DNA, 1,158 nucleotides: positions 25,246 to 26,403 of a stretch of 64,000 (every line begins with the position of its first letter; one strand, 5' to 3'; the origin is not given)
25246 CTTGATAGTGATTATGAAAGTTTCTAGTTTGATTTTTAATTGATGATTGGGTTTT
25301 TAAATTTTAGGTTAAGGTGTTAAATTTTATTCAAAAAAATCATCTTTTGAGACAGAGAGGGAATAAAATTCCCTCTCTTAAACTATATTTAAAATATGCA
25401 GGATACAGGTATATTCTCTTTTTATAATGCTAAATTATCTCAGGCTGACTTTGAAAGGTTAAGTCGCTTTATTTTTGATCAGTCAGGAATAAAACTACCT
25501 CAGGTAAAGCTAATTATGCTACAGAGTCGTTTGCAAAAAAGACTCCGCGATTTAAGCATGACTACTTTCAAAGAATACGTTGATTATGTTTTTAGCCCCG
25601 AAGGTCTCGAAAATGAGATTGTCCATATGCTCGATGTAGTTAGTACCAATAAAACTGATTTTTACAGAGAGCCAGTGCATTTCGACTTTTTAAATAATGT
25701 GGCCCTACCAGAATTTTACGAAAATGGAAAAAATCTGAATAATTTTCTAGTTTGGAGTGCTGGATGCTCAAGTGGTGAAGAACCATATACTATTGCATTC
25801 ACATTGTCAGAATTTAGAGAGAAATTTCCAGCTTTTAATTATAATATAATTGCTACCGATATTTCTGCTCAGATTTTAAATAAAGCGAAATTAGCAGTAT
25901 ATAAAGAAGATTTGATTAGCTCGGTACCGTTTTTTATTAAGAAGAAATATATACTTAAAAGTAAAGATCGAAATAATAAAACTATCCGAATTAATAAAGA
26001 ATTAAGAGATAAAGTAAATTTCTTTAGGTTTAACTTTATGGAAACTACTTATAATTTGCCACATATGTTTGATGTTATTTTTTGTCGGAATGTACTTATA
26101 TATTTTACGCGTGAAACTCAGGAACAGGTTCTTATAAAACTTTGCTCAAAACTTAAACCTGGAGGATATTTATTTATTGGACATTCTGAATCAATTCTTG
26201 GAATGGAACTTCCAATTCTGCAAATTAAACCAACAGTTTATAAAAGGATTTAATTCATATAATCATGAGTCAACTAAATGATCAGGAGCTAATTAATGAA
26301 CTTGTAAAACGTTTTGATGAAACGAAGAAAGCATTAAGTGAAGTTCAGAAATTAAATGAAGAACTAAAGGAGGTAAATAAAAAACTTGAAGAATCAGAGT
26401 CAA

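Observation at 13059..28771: Complete che-type chemosensory cluster with non-standard accessory genes in an apparently Bacteroidota genome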

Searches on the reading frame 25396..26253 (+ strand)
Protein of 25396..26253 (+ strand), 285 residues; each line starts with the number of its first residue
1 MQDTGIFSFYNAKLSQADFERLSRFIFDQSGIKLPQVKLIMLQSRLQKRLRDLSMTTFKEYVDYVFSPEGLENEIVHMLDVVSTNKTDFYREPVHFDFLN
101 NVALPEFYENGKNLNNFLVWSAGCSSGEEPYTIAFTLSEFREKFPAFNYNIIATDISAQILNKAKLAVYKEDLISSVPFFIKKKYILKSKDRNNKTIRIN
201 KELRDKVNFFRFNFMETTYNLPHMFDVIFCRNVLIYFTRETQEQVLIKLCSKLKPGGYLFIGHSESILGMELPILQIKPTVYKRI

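Call 4: search_protein_families(library=pfam, proteins=[window:25396-26253:+], max_evalue=0.01)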
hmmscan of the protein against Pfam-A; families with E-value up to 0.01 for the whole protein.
window:25396-26253:+ (285 aa): 8 families
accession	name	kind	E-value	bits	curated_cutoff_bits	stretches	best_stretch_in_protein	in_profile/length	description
PF01739.24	CheR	-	2.7e-59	200.3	27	1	85-271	1-183/195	CheR methyltransferase, SAM binding domain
PF03705.20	CheR_N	-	8.1e-14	51.5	27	1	17-67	1-51/53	CheR methyltransferase, all-alpha domain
PF08242.18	Methyltransf_12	-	1.3e-06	29.5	30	1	199-259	40-98/98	Methyltransferase domain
PF08241.18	Methyltransf_11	-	1.3e-06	29.3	21.2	1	207-261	44-95/95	Methyltransferase domain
PF13649.12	Methyltransf_25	-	3e-06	28.3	27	1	206-257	47-97/97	Methyltransferase domain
PF13847.12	Methyltransf_31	-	2.5e-05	24.5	27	1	191-264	35-112/145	Methyltransferase domain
PF03848.20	TehB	-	0.0015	18.4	20.4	0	184-261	52-132/193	Tellurite resistance protein TehB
PF13489.12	Methyltransf_23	-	0.0072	16.5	27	0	137-261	37-116/164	Methyltransferase domain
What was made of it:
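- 25396..26253 (+): CheR methyltransferase without a TPR domain. Pfam CheR 2.7e-59 (call 4).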

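Call 42: search_protein_families(library=ncbifam, proteins=[window:25396-26253:+], max_evalue=0.01)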
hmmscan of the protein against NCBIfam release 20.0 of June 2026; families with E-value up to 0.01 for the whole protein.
window:25396-26253:+ (285 aa): 5 families
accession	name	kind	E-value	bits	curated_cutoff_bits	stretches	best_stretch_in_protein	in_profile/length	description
NF007902.0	PRK10611.1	equivalog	7.6e-59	199.3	435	1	12-271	20-270/287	protein-glutamate O-methyltransferase CheR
TIGR04345.1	ovoA_Cterm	equivalog_domain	0.00055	19.5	170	1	150-262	65-170/242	putative 4-mercaptohistidine N1-methyltransferase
NF043040.1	corrin_prot_MT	hypoth_equivalog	0.0015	18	180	0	201-261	86-147/216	corrinoid protein-associated methyltransferase CpaM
TIGR02021.1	BchM-ChlM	equivalog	0.0027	17.2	158.9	0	211-254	108-148/218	magnesium protoporphyrin IX methyltransferase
NF008264.0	PRK11036.1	equivalog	0.0032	17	366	0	199-260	87-146/261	tRNA uridine 5-oxyacetic acid(34) methyltransferase CmoM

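Call 47: search_solved_structures(query=window:25396-26253:+, max_evalue=0.00001, show_alignments=4)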
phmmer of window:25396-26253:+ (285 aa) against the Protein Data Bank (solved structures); distinct sequences matched with E-value up to 0.00001: 6.
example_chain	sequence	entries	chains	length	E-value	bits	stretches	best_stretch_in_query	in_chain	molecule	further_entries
1af7_A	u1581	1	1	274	4.9e-44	153.8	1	13-270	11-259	CHEMOTAXIS RECEPTOR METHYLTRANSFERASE CHER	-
1bc5_A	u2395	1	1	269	5.2e-44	153.7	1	13-270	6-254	CHEMOTAXIS RECEPTOR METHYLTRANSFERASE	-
5y4r_A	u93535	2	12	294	6.1e-36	127.3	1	9-270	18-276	Chemotaxis protein methyltransferase 1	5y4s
5xly_A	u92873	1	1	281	2.2e-35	125.4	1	15-270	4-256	Chemotaxis protein methyltransferase 1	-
5xlx_A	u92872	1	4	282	2.3e-35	125.4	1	15-270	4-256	Chemotaxis protein methyltransferase 1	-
5ftw_A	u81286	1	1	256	9.6e-35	123.3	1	31-271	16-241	CHEMOTAXIS PROTEIN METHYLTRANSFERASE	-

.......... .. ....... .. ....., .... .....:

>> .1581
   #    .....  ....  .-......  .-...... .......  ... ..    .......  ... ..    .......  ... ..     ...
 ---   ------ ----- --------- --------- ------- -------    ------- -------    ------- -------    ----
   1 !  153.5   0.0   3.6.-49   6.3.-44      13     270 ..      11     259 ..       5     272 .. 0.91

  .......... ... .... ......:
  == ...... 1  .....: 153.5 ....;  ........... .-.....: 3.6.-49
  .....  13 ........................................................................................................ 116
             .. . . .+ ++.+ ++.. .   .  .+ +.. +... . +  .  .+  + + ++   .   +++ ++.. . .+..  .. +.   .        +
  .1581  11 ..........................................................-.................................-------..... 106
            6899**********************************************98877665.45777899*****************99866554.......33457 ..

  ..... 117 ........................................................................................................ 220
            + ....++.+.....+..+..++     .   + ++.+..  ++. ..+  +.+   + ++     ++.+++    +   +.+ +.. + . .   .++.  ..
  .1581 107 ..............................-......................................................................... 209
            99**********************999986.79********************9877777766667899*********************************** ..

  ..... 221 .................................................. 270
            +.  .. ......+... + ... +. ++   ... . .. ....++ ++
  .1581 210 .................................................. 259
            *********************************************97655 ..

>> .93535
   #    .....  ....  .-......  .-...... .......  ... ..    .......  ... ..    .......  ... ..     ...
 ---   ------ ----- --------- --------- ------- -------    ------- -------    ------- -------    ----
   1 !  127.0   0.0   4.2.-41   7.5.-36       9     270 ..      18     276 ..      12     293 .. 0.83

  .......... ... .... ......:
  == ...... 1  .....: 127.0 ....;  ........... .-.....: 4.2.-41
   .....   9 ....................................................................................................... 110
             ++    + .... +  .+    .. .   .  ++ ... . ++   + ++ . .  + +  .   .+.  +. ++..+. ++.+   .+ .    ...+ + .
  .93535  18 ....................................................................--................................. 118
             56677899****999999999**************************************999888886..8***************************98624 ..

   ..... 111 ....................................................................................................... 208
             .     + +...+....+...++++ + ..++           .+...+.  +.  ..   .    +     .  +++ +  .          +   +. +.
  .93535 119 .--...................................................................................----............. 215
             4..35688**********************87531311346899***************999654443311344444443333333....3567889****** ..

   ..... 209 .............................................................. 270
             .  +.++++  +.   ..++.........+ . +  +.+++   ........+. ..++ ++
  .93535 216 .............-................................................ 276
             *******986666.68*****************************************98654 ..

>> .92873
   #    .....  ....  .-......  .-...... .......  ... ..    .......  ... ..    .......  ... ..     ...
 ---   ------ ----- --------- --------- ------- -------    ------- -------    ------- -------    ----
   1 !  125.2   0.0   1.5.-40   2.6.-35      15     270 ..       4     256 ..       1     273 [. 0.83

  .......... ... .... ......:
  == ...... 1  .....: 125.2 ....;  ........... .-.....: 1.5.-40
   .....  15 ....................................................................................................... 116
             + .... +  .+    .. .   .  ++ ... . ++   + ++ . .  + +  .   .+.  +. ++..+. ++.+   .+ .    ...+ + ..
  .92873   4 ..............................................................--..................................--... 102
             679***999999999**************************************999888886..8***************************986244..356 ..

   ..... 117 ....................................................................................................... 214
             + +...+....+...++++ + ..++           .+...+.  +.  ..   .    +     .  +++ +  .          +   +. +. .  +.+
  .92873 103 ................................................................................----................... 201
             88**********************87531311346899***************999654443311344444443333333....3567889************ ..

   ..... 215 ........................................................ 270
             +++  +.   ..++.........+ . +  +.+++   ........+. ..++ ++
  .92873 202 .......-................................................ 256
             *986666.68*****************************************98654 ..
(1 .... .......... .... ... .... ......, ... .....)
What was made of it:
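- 25396..26253 (+): That loop is 4 residues longer than in P. aeruginosa CheR1 (call 47).
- On Pentapeptide-dependent adaptation: The loop has the same length as in Salmonella CheR and is 4 residues longer than in P. aeruginosa CheR1 (call 47).
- The CheR beta-subdomain has the Salmonella length (call 47).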
